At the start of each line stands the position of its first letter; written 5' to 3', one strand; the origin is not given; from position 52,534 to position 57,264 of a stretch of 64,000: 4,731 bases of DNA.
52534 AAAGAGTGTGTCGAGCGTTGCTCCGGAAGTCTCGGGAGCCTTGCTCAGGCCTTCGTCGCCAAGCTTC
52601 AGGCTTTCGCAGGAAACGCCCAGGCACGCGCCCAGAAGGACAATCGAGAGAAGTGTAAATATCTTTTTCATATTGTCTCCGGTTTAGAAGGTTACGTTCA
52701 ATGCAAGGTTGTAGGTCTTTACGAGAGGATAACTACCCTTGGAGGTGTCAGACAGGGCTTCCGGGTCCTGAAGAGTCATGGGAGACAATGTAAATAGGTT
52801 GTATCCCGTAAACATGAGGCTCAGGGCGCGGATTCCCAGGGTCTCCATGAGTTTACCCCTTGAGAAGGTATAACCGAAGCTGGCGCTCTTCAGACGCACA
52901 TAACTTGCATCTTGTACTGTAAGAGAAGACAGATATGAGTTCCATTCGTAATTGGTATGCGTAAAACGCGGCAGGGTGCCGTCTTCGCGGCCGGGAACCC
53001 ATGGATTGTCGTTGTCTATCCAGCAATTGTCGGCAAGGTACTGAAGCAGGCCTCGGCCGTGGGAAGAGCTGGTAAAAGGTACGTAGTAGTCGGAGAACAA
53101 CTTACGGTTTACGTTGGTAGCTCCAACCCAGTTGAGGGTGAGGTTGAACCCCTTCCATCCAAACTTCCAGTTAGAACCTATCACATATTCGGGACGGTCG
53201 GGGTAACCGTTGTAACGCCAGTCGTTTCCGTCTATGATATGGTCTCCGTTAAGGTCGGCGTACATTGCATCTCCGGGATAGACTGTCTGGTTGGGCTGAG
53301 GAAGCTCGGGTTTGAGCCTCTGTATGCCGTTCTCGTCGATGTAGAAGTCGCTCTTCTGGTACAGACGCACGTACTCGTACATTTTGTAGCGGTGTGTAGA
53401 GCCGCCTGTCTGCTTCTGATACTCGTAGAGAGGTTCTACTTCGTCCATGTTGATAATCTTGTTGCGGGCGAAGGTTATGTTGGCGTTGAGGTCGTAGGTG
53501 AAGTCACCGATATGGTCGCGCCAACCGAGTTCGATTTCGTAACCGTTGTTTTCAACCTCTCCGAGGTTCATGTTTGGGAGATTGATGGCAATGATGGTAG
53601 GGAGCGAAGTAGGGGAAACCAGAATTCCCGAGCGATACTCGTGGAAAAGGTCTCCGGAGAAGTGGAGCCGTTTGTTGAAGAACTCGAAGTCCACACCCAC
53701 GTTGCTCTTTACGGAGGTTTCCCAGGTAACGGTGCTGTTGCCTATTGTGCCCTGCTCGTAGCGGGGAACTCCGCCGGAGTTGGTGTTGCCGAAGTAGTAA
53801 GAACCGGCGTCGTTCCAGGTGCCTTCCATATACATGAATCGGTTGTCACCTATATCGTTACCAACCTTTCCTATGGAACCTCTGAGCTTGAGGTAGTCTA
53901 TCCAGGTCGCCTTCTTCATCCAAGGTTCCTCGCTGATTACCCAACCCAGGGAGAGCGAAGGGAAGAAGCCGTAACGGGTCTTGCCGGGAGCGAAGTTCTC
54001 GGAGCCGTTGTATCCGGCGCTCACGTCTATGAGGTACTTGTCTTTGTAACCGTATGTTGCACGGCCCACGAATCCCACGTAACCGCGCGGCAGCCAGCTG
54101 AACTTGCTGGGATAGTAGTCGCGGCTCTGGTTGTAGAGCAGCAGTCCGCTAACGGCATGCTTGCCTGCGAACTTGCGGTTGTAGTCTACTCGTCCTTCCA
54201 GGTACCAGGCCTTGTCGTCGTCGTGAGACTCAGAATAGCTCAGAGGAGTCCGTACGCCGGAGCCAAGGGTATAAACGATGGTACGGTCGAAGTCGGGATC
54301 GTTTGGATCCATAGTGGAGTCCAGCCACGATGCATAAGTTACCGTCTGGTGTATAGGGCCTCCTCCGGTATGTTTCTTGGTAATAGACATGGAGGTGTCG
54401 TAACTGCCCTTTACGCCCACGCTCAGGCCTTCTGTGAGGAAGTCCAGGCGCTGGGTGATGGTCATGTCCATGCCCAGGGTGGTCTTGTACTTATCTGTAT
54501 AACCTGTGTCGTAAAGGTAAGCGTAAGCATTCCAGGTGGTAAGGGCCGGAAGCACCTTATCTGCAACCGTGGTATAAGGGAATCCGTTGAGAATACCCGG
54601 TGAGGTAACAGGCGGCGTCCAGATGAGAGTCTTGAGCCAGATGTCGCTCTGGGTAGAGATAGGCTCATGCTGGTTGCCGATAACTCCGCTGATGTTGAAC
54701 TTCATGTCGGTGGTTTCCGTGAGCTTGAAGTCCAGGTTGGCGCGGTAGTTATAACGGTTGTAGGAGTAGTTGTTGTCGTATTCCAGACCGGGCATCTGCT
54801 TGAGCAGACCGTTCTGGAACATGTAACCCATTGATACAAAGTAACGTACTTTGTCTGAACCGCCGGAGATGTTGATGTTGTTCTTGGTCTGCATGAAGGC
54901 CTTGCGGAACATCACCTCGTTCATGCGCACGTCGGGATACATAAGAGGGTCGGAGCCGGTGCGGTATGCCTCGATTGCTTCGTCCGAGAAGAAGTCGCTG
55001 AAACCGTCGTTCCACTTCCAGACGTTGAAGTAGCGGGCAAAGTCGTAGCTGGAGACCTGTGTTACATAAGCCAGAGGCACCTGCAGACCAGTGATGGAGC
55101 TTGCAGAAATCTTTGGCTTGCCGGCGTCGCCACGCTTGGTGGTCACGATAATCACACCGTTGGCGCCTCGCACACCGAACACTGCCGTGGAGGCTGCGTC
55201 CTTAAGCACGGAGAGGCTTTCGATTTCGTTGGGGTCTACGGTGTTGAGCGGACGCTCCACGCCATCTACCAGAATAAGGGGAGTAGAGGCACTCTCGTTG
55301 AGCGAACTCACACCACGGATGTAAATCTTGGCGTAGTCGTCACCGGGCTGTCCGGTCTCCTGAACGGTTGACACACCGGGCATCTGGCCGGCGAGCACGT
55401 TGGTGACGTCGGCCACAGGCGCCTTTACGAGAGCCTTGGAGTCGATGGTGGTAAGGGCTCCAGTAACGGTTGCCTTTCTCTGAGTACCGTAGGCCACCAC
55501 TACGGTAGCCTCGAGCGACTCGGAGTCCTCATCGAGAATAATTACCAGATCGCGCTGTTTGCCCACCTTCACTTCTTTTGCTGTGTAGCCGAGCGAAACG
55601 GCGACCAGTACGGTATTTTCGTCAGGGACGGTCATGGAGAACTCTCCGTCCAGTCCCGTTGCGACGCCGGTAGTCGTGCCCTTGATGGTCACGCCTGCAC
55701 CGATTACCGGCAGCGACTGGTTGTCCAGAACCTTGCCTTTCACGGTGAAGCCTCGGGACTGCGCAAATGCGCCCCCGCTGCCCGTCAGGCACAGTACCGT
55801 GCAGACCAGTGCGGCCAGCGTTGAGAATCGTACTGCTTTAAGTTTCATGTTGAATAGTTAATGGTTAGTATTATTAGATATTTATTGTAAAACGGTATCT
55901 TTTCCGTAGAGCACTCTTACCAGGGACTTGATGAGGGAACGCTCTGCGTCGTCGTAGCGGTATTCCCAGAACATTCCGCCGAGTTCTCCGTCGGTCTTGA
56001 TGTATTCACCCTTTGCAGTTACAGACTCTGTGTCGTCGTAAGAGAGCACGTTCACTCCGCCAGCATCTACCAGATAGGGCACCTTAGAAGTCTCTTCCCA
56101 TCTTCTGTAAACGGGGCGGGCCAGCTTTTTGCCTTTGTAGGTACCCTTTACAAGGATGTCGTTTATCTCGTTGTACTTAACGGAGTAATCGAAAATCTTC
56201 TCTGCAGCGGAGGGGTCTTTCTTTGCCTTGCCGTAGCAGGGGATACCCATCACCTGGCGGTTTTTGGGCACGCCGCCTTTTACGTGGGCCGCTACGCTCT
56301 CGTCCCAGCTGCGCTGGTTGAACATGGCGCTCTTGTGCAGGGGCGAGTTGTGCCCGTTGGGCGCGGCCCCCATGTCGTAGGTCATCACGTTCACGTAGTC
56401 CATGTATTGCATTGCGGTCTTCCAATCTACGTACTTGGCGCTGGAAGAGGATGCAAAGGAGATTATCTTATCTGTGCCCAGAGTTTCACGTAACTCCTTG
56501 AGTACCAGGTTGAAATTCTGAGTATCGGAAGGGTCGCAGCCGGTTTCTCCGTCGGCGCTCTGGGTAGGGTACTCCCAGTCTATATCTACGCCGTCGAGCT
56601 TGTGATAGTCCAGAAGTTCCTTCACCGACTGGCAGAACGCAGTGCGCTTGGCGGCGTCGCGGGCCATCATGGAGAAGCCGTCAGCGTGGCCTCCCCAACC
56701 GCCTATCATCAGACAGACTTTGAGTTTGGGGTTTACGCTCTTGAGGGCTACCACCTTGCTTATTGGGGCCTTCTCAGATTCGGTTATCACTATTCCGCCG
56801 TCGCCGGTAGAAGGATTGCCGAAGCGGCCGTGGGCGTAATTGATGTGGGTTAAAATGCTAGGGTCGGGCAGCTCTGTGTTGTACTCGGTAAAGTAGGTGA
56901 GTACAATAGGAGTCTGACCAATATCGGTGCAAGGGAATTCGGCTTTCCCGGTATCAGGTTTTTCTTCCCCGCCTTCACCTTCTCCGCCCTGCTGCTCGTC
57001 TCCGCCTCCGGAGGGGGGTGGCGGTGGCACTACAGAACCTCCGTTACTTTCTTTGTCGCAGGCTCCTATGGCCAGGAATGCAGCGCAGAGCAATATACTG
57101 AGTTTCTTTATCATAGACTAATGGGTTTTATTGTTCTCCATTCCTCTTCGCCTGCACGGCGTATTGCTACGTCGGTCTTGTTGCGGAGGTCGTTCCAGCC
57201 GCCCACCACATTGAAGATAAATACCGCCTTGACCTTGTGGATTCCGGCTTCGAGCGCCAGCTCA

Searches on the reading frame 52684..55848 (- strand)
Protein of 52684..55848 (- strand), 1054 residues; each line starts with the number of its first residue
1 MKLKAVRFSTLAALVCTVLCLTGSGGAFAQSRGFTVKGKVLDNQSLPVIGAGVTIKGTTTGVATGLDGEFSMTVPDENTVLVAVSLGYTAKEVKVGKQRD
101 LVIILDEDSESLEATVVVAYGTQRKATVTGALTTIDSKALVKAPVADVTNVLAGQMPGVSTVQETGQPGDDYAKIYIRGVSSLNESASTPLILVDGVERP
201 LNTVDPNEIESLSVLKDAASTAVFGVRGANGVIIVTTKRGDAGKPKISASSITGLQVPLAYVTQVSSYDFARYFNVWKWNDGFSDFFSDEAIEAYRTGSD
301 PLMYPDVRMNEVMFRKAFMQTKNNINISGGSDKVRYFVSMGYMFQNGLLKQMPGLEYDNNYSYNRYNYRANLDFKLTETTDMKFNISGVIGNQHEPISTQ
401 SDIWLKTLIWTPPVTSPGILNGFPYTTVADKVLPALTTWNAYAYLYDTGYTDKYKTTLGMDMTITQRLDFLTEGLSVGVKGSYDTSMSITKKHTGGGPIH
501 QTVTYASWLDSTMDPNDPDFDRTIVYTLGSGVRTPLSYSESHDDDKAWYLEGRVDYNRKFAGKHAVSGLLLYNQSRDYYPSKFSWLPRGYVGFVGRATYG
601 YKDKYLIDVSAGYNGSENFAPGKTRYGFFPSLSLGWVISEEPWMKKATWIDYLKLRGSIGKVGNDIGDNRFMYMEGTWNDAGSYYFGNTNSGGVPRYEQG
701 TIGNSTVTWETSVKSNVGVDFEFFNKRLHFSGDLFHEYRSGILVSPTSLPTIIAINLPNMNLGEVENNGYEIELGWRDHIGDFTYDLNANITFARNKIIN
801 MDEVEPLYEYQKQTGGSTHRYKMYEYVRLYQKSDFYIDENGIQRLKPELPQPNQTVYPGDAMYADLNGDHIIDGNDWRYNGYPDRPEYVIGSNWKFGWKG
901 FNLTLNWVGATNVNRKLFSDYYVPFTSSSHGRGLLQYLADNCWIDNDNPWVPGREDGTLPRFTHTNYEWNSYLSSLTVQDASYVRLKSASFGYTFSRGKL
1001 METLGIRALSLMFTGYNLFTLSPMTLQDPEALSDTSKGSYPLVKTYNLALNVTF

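Call 40: search_protein_families(library=pfam, proteins=[window:52684-55848:-], max_evalue=0.001)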
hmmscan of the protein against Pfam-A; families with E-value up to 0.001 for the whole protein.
window:52684-55848:- (1054 aa): 4 families
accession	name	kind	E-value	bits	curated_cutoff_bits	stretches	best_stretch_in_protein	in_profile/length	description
PF07715.20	Plug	-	7.6e-18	65.4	23.9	1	125-232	2-107/107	TonB-dependent Receptor Plug Domain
PF13715.12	CarbopepD_reg_2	-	1.5e-13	51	32.2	1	36-117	1-88/88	CarboxypepD_reg-like domain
PF13620.12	CarboxypepD_reg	-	1.9e-06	28.5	32.3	1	35-96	1-72/82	Carboxypeptidase regulatory-like domain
PF00593.30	TonB_dep_Rec_b-barrel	-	1.9e-06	28.4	27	1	438-901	43-427/436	TonB dependent receptor-like, beta-barrel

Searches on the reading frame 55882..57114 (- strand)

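Call 40: search_protein_families(library=pfam, proteins=[window:55882-57114:-], max_evalue=0.001)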
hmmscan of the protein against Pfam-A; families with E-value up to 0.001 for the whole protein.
window:55882-57114:- (410 aa): 2 families
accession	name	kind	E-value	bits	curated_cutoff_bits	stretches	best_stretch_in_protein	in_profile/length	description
PF00704.34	Glyco_hydro_18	-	4.4e-60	204.4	29.6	1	72-388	3-317/317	Glycosyl hydrolases family 18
PF23916.1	TIM-barrel_EndoS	-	0.00011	22.4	27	1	164-248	93-172/238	Endo-beta-N-acetylglucosaminidase EndoS TIM-barrel domain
